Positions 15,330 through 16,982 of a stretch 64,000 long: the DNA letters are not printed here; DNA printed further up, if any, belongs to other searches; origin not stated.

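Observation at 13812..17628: Phage-borne sugar-tailoring cassette: RHH regulator, two SAM methyltransferases including a TylF-type O-methyltransferase, a double-domain GT2, a Vat/CatB acetyltransferase and an ACP-like carrier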

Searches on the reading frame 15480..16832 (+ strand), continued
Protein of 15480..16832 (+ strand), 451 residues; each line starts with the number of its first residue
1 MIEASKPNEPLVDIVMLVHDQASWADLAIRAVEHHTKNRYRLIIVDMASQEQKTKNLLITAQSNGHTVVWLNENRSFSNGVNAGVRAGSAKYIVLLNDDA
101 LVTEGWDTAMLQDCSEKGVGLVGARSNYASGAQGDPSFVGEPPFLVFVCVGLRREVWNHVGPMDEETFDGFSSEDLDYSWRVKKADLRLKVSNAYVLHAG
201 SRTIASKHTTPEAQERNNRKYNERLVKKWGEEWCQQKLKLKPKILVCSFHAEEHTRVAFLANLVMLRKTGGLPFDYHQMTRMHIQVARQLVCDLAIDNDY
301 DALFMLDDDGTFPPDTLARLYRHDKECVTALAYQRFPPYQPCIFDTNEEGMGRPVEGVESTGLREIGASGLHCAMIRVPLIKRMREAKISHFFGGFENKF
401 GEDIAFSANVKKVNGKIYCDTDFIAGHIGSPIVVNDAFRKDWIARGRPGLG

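Call 22: find_encoding_contigs(protein=P0007, flank=10000, max_places=2)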
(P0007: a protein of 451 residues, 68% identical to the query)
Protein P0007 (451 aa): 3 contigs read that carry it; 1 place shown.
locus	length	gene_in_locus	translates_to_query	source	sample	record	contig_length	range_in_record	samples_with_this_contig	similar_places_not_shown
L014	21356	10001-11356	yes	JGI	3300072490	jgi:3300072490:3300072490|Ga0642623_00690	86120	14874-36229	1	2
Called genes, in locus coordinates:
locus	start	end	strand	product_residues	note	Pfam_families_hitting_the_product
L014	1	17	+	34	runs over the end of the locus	-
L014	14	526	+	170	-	PF07799:DUF1643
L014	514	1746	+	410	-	PF01555:N6_N4_Mtase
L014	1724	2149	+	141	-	-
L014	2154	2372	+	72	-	PF01381:HTH_3, PF13443:HTH_26 (weak)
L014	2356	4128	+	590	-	-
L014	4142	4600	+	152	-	-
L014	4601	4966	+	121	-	-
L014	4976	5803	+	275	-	-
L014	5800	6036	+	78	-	-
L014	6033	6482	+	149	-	PF18909:dGTP_diPhyd_N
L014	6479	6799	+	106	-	-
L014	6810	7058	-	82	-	-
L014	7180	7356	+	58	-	-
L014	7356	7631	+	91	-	-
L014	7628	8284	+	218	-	-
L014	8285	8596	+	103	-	-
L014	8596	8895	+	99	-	-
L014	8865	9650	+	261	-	PF05711:TylF, PF13578:Methyltransf_24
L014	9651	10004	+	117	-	-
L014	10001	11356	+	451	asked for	PF00535:Glycos_transf_2, PF13641:Glyco_tranf_2_3 (faint), PF13632:Glyco_trans_2_3 (faint)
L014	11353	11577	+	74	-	-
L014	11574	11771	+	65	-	-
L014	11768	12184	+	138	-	-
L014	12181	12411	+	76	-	-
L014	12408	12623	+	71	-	-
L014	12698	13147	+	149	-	-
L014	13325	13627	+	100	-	-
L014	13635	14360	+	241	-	-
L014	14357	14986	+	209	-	-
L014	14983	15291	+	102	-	-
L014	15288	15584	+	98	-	-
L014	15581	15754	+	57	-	-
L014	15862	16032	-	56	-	-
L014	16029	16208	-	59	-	-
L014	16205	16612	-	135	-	-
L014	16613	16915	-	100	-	PF00085:Thioredoxin (weak)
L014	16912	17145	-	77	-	-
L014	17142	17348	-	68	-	-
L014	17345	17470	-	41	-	-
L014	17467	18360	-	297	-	-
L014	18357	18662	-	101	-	-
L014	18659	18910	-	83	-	-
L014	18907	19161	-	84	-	-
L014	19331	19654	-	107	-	-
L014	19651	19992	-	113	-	-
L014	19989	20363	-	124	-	-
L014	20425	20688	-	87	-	-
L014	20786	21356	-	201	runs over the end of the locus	-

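Call 23: search_dna_similar(query=window:15480-16832:+, collection=phages, mode=protein, max_rows=30, max_evalue=0.001)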
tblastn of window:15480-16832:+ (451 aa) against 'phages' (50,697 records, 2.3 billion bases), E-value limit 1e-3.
Records with a match: 3; places in all: 3; records where one place covers at least 80% of the query: 0.
Best place of each record, by identity: <60% 3.
By first word of the organism name: Caudoviricetes 1; Gordonia 1; Bacteriophage 1.
By host as written in the record: - 2; Gordonia terrae 3612 1.
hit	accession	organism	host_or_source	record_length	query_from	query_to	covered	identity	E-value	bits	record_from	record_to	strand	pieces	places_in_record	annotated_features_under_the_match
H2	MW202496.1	Caudoviricetes sp.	Manatee Spring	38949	254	430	39%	28.6%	1e-6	57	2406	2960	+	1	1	putative glycosyltransferase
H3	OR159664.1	Gordonia Phage JonJames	Gordonia terrae 3612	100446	10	206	44%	25.2%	5e-4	49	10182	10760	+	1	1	27: glycosyltransferase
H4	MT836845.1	Bacteriophage sp.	human fecal samples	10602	36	231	43%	22.6%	2e-4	50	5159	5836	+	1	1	record has no annotation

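Call 27: find_related_loci(query=A1, collection=viral_contigs, flank=10000)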
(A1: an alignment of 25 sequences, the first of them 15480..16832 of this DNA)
Query A1 (451 aa) in viral_contigs; peptide patterns used: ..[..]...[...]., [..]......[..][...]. (x = any residue, [..] = any of these).
41 stretches matched a pattern; 3 encode a relative of the query (tblastn E <= 1e-3); 3 distinct loci.
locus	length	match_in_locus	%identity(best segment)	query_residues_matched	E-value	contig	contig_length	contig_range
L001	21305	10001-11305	60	1-438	3e-173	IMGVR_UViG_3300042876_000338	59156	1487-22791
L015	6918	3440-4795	56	10-440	3e-171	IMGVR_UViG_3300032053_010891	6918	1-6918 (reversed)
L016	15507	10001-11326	55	10-444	1e-161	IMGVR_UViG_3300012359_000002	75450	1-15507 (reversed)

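Call 28: find_related_loci(query=A1, collection=metagenome_contigs, flank=10000)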
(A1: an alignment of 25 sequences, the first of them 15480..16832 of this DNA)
Query A1 (451 aa) in metagenome_contigs; peptide patterns used: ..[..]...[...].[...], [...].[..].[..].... (x = any residue, [..] = any of these).
193 stretches matched a pattern; 20 encode a relative of the query (tblastn E <= 1e-3); 20 distinct loci.
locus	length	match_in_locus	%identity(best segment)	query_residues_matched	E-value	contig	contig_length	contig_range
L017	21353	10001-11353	59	10-445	0e+0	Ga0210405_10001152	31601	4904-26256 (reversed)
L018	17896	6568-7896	59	10-440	9e-176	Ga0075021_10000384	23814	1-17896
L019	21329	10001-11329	57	8-439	4e-171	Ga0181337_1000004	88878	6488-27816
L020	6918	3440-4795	56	10-440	1e-170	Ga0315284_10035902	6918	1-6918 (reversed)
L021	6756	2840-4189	58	6-444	6e-170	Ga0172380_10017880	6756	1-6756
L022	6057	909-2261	55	9-450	8e-169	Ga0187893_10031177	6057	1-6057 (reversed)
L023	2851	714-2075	53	6-446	4e-174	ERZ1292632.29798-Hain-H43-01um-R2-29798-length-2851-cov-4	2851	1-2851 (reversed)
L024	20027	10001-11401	54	8-448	7e-162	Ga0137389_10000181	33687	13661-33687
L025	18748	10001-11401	54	8-448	7e-162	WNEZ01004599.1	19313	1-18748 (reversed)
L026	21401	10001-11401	54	8-448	7e-162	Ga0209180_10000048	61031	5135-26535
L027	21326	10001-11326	55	10-444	5e-161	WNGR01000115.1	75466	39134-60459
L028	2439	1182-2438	55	1-418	4e-171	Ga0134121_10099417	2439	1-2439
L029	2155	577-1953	53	10-446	9e-171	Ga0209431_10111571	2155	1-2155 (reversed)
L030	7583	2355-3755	51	3-444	6e-158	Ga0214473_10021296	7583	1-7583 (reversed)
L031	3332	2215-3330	62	10-371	2e-157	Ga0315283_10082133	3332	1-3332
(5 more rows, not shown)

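Call 29: find_related_loci(query=A1, collection=genome_contigs, flank=10000)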
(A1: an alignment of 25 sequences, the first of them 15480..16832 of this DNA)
Query A1 (451 aa) in genome_contigs; peptide patterns used: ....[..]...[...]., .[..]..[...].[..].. (x = any residue, [..] = any of these).
58 stretches matched a pattern; 7 encode a relative of the query (tblastn E <= 1e-3); 7 distinct loci.
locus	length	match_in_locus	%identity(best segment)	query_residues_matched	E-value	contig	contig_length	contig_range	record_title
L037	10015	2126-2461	27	8-121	1e-10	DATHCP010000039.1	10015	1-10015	MAG TPA_asm: Actinomycetota bacterium isolate SMAG_U12370 k141_848077, whole genome shotgun sequence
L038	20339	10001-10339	29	8-122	2e-10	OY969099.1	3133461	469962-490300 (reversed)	MAG: uncultured Actinomycetes bacterium isolate MFD01721.bin.1.13 genome assembly, chromosome: 1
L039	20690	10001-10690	26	12-206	1e-8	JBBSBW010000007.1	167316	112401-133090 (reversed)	MAG: Thermoanaerobaculia bacterium isolate La6_metabat2.203 La6_metabat2.203_K_3101962_L_167316_cov_15.0495, whole genom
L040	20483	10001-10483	28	74-207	4e-8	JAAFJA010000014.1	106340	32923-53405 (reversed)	MAG: Betaproteobacteria bacterium isolate bin22.maxbin.ball.038 WN_Betaproteobacteria_1_scaffold_14, whole genome shotgu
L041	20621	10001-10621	26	32-207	6e-8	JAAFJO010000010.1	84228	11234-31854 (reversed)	MAG: Betaproteobacteria bacterium isolate bin28.maxbin.ball.060 WN_Betaproteobacteria_2_scaffold_10, whole genome shotgu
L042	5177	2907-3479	24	67-227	1e-6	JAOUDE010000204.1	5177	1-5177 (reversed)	MAG: Ignavibacteria bacterium isolate 4_1_Jan_SF_Bin14 4_1_Jan_SF_Bin14_scaffold_8315_c1, whole genome shotgun sequence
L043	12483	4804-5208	27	40-171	3e-6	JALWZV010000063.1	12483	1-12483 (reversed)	MAG: Candidatus Roizmanbacteria bacterium isolate T2_metabat1_scaf2bin.165 T2_NODE_5903_length_12483_cov_1.892360, whole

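Call 37: search_solved_structures(query=A1, max_evalue=0.01, show_alignments=0)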
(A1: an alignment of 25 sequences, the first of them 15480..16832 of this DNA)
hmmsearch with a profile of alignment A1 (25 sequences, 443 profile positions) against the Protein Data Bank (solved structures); distinct sequences matched with E-value up to 0.01: 7.
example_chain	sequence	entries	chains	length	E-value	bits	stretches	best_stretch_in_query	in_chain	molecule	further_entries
6p61_A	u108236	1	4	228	2.8e-06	29.7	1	3-104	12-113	Glycosyltransferase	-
8vh7_A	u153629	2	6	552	3e-06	29.6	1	3-158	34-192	Heparosan synthase B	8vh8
8viw_A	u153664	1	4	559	3.1e-06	29.5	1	3-158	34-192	Heparosan synthase B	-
5hea_A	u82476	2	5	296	0.00028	23.1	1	4-104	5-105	Putative glycosyltransferase (GalT1)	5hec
3l7m_A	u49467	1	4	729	0.0075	18.4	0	6-93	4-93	Teichoic acid biosynthesis protein F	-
3l7i_A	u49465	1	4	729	0.0075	18.4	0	6-93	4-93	Teichoic acid biosynthesis protein F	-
3l7j_A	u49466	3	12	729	0.0076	18.4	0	6-93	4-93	Teichoic acid biosynthesis protein F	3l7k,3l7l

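Call 49: predict_structure(alignment_id=A1)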
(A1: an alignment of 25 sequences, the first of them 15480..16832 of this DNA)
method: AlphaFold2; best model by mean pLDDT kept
length: 451 residues; sequences in the alignment: 25
mean_pLDDT: 85.1   pTM: 0.68
mean pLDDT of the five models: 85.1, 83.1, 82.7, 81.6, 80.8
residues with pLDDT >= 90: 213; 70-90: 182; 50-70: 47; < 50: 9
segments of 3 or more residues with pLDDT < 50: 1-3
pLDDT, mean of each block of 10 residues (from residue 1): 59 95 94 97 95 96 97 88 97 95 94 95 91 82 92 98 84 83 94 90 59 77 87 81 87 71 70 83 86 93 86 83 90 78 79 82 90 91 92 70 87 93 74 65 68 37
secondary structure, 60 per line:
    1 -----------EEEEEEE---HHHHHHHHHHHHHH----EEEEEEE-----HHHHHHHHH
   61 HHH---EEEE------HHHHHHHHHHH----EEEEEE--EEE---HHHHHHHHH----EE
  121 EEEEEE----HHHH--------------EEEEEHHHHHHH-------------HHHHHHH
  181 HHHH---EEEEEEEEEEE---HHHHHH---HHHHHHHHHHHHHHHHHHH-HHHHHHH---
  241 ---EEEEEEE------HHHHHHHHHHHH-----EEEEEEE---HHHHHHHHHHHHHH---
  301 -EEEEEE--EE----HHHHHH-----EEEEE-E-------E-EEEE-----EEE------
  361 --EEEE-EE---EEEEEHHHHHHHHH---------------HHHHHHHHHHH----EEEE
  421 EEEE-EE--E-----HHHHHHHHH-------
elements in order: E12-18 H22-35 E40-46 H52-63 E67-70 H77-87 E92-97 E100-102 H106-114 E119-126 H131-134 E149-153 H154-160 H174-184 E188-198 H202-207 H211-229 H231-237 E244-250 H257-268 E274-280 H284-297 E302-307 H316-321 E327-331 E343-346 E352-354 E363-366 E373-377 H378-386 H402-412 E417-424 H436-444

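Call 62: find_encoding_contigs(protein=P0005, flank=10000, max_places=2)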
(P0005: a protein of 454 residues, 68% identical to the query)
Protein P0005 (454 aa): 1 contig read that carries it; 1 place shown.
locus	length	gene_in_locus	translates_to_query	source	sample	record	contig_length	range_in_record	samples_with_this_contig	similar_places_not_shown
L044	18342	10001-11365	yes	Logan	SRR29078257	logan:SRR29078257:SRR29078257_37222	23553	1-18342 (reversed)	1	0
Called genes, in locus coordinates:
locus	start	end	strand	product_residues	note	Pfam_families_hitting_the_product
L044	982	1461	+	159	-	-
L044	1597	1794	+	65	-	PF01381:HTH_3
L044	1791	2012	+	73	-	-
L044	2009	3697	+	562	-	PF01935:DUF87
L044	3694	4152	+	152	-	-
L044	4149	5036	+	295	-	PF02511:Thy1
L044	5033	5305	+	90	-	-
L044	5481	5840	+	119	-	-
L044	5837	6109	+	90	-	-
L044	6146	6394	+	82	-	-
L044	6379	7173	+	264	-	PF21448:DNMK (faint)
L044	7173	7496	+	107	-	-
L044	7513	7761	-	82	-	-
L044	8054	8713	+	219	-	-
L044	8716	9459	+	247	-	PF05711:TylF, PF13578:Methyltransf_24 (weak)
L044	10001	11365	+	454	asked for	PF00535:Glycos_transf_2, PF13641:Glyco_tranf_2_3 (faint), PF13632:Glyco_trans_2_3 (faint)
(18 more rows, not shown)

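Call 63: find_encoding_contigs(protein=P0002, flank=10000, max_places=2)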
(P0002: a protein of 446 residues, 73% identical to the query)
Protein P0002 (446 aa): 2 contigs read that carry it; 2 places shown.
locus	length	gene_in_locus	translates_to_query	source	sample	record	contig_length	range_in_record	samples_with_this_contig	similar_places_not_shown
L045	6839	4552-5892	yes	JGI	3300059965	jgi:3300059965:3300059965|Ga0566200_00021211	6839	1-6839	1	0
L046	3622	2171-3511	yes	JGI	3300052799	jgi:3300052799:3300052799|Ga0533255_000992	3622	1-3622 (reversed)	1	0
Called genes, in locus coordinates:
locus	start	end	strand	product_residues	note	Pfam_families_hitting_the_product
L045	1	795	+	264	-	?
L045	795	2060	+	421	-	-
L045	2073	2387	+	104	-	-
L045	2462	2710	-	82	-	-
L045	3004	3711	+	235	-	-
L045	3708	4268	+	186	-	PF00132:Hexapep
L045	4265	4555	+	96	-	-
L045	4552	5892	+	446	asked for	PF00535:Glycos_transf_2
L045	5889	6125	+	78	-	-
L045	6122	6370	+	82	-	-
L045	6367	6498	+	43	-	-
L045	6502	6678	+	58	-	-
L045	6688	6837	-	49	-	?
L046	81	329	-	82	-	-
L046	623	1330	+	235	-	-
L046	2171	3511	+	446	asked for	PF00535:Glycos_transf_2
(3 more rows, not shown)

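Call 64: find_encoding_contigs(protein=P0003, flank=10000, max_places=2)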
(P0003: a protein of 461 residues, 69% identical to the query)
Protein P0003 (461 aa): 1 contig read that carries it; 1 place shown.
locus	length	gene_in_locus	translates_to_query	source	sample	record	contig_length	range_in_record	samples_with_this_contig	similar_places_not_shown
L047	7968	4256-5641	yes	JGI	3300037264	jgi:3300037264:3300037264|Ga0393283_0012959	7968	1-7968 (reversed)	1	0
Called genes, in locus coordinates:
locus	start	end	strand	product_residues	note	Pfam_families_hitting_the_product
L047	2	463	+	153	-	?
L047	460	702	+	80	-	-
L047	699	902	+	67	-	-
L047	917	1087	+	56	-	-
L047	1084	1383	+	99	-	-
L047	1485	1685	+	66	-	-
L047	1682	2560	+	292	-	PF21448:DNMK (weak)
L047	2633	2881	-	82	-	-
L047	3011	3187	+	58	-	-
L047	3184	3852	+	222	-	-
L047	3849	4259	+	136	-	-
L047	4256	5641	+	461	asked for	PF00535:Glycos_transf_2, PF13641:Glyco_tranf_2_3 (faint)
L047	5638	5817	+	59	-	-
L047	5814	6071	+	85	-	-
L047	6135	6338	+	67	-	-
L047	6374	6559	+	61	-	-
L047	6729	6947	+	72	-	-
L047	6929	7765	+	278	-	-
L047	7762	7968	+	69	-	?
